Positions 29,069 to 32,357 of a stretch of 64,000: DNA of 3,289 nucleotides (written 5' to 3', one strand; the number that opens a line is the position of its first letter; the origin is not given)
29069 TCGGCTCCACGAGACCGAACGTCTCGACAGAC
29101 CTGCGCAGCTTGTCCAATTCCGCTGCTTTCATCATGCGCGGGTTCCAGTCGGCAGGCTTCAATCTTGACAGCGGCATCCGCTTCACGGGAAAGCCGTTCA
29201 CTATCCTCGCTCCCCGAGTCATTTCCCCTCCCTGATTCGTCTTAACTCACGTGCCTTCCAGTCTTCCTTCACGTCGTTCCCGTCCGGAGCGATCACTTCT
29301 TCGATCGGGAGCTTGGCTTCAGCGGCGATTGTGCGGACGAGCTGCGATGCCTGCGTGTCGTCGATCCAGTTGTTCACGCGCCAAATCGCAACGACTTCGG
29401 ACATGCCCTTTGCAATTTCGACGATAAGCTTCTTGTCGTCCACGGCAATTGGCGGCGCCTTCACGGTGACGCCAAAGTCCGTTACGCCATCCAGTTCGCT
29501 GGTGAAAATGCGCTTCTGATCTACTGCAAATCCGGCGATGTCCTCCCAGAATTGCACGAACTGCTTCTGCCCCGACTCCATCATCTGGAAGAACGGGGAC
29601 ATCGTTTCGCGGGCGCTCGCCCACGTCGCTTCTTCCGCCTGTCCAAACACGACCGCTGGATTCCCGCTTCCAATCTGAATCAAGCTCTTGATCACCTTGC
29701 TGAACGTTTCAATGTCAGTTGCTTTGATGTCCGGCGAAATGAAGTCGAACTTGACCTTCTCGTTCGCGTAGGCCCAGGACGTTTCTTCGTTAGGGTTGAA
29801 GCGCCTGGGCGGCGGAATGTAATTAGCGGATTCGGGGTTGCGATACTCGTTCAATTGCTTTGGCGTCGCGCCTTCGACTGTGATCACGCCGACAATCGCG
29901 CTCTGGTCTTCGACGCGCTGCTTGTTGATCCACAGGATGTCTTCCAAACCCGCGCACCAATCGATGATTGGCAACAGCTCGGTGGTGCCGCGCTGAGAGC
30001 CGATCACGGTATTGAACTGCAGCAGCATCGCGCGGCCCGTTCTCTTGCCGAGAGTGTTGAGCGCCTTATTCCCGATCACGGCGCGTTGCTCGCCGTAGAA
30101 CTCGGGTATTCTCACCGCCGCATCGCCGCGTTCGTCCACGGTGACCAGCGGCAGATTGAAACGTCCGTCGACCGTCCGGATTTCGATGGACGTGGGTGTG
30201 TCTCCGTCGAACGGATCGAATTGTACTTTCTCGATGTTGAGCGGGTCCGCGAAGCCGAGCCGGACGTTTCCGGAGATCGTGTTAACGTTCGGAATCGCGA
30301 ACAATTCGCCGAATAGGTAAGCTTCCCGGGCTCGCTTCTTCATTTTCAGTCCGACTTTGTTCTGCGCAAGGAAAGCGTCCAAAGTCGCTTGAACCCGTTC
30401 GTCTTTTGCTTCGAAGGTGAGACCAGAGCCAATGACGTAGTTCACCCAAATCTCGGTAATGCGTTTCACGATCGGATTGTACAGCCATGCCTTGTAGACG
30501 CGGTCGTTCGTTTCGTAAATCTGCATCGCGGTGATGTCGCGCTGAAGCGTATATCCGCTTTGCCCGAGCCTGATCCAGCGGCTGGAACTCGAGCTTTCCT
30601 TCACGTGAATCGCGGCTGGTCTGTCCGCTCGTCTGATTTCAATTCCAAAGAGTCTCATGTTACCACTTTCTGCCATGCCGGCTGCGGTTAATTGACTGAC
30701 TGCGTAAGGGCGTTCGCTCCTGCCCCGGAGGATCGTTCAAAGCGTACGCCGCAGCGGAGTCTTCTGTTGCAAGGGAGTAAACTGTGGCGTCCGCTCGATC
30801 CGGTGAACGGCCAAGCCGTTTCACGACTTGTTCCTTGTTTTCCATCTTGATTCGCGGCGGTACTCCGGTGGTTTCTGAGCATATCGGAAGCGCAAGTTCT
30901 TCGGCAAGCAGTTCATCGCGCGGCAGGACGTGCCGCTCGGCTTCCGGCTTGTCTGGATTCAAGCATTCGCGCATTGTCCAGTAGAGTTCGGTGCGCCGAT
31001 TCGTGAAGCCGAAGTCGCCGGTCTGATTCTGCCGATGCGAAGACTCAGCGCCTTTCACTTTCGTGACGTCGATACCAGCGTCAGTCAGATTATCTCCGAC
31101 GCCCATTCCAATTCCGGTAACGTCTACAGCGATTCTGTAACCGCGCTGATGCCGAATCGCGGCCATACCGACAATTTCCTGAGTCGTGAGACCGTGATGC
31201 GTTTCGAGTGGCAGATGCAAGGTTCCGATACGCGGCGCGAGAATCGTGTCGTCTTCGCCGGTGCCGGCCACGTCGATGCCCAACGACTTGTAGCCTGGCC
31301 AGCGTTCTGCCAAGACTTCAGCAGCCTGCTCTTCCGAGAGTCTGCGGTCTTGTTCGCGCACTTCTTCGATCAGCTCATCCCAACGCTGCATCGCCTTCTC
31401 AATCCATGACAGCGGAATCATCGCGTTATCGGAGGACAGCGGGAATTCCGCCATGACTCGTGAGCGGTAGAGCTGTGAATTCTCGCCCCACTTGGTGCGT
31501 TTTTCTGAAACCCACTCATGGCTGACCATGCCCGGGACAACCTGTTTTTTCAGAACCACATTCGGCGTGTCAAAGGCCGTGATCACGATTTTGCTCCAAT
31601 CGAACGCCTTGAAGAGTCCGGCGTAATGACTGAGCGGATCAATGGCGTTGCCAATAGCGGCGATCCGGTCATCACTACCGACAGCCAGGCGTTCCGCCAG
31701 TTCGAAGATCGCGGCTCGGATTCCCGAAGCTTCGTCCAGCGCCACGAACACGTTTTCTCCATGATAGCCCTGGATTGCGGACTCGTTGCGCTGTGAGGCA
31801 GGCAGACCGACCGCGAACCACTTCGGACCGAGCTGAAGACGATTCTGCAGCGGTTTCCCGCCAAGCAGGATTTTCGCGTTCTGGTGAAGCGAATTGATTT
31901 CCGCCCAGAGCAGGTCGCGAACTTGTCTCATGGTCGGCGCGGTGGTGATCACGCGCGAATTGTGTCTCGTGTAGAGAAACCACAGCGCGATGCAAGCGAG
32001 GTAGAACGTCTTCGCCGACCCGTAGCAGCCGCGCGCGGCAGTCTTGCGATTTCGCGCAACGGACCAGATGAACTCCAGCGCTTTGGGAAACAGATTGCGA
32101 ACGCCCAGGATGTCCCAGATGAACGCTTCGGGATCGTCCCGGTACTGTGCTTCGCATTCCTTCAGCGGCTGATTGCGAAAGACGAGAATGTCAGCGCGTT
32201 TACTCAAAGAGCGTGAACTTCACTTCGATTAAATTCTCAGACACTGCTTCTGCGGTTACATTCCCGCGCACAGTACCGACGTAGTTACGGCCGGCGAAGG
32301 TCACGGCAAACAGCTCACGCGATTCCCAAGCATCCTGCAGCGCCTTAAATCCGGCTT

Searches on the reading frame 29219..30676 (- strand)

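Call 10: search_protein_families(library=phrogs, proteins=[window:29219-30676:-], max_evalue=0.001)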
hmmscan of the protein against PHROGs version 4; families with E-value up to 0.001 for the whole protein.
window:29219-30676:- (485 aa): 4 families
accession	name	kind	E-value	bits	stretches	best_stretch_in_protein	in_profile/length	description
phrog_10963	-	head and packaging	2e-19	70.7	1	46-406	61-404/503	portal protein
phrog_64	-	head and packaging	9.4e-06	25.3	1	65-148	124-206/547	portal protein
phrog_21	-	head and packaging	3.1e-05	22.9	1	218-381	250-414/1362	portal protein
phrog_533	-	head and packaging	0.00087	18.9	0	68-154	69-155/495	portal protein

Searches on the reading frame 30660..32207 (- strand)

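Call 10: search_protein_families(library=phrogs, proteins=[window:30660-32207:-], max_evalue=0.001)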
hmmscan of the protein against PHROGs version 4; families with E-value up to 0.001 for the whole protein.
window:30660-32207:- (515 aa): 2 families
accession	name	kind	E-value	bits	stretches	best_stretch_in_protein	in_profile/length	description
phrog_2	-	head and packaging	9.3e-28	98.4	1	23-485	251-595/807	terminase large subunit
phrog_5902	-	unknown function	3.6e-17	63.7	1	20-264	16-267/359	-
